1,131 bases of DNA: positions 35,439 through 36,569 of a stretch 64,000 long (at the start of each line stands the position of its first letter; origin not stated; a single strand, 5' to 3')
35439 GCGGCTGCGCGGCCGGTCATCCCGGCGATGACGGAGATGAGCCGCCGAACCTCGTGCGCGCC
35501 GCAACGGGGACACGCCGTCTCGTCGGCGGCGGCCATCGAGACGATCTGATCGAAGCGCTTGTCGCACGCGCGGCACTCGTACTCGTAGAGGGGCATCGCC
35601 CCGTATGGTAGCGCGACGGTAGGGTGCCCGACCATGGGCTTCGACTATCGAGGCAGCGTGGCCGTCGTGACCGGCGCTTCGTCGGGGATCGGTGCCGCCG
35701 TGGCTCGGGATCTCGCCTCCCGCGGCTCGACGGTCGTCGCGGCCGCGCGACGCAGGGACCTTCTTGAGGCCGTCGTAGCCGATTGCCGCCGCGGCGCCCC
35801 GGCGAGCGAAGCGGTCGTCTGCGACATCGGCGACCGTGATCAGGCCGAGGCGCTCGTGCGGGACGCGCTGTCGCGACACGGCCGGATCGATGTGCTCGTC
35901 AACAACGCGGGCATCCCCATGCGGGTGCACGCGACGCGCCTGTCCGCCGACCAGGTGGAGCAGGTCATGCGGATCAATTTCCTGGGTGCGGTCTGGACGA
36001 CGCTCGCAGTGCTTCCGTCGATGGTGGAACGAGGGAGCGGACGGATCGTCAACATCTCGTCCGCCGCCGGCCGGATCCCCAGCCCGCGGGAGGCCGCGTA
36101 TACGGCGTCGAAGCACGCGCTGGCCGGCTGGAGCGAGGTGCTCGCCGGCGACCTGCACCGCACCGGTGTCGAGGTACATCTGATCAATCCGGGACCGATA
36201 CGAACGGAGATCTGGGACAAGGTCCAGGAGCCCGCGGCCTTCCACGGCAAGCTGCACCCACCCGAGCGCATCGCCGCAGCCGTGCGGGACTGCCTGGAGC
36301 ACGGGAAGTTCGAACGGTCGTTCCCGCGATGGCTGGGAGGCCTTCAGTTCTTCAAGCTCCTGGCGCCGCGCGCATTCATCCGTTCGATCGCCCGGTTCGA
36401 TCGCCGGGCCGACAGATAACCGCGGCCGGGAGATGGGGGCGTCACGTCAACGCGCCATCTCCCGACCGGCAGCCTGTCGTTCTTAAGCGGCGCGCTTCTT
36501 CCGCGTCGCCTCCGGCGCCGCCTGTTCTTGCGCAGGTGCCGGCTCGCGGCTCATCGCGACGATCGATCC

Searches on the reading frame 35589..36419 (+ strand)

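Call 71: search_protein_families(library=pfam, proteins=[window:35589-36419:+], max_evalue=0.0001)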
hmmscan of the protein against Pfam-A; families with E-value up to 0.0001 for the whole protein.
window:35589-36419:+ (276 aa): 5 families
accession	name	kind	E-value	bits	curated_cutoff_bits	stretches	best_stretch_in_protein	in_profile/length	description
PF00106.31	adh_short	-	6.8e-60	202.3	26.6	1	24-214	2-192/195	short chain dehydrogenase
PF13561.12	adh_short_C2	-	1e-41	143.5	27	1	29-218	1-190/236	Enoyl-(Acyl carrier protein) reductase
PF08659.16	KR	-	5.8e-13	49.6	22.6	1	25-203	3-177/180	KR domain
PF23441.1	SDR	-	9.5e-08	32.2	27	1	25-211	10-201/258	SDR-like rossmann domain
PF01370.27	Epimerase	-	4e-07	30.1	20.9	1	26-160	2-117/240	NAD dependent epimerase/dehydratase family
